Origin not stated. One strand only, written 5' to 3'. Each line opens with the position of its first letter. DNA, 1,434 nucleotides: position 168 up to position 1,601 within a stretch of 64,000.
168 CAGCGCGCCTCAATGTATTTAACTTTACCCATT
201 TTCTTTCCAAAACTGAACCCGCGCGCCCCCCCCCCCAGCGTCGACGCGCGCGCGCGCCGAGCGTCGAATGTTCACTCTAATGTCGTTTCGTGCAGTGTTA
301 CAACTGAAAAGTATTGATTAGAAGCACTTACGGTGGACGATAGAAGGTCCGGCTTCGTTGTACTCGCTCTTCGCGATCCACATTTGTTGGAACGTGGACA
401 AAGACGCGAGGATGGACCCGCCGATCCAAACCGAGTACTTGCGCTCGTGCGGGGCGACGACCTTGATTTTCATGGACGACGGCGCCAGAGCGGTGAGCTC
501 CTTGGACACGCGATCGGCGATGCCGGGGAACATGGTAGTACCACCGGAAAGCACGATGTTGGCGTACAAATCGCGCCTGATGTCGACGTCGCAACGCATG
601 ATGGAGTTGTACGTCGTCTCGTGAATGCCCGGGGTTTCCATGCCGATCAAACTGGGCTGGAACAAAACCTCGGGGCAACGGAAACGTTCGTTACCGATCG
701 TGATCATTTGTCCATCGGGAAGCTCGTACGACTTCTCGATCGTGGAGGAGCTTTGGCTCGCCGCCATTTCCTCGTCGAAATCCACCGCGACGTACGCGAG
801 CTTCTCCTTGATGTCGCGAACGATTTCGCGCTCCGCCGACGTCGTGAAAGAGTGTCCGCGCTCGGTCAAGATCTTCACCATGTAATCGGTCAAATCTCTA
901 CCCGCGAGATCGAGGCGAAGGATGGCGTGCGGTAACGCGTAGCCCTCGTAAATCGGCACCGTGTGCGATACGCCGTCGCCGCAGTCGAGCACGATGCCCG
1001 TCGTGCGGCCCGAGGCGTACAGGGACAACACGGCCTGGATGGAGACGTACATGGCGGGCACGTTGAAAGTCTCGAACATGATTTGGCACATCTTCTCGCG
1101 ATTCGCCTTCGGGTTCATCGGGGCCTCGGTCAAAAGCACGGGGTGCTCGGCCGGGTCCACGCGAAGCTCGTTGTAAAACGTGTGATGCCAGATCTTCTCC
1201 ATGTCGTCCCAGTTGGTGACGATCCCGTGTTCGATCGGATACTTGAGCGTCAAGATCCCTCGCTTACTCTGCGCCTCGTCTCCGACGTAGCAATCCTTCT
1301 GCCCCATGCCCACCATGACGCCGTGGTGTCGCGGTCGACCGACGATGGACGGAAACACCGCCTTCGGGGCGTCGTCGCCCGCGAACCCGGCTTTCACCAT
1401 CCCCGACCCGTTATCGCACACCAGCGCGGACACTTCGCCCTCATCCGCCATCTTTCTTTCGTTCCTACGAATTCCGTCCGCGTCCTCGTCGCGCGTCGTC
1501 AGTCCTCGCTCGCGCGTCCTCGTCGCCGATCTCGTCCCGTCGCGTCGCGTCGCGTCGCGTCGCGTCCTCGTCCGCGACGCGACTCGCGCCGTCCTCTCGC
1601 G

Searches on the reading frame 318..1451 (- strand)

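Call 55: search_protein_families(library=pfam, proteins=[window:318-1451:-], max_evalue=0.001)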
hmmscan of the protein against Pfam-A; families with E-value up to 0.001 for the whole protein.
window:318-1451:- (377 aa): 1 family
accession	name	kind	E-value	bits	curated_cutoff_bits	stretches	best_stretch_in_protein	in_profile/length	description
PF00022.25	Actin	-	2.6e-148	494.4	27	1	6-377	3-410/410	Actin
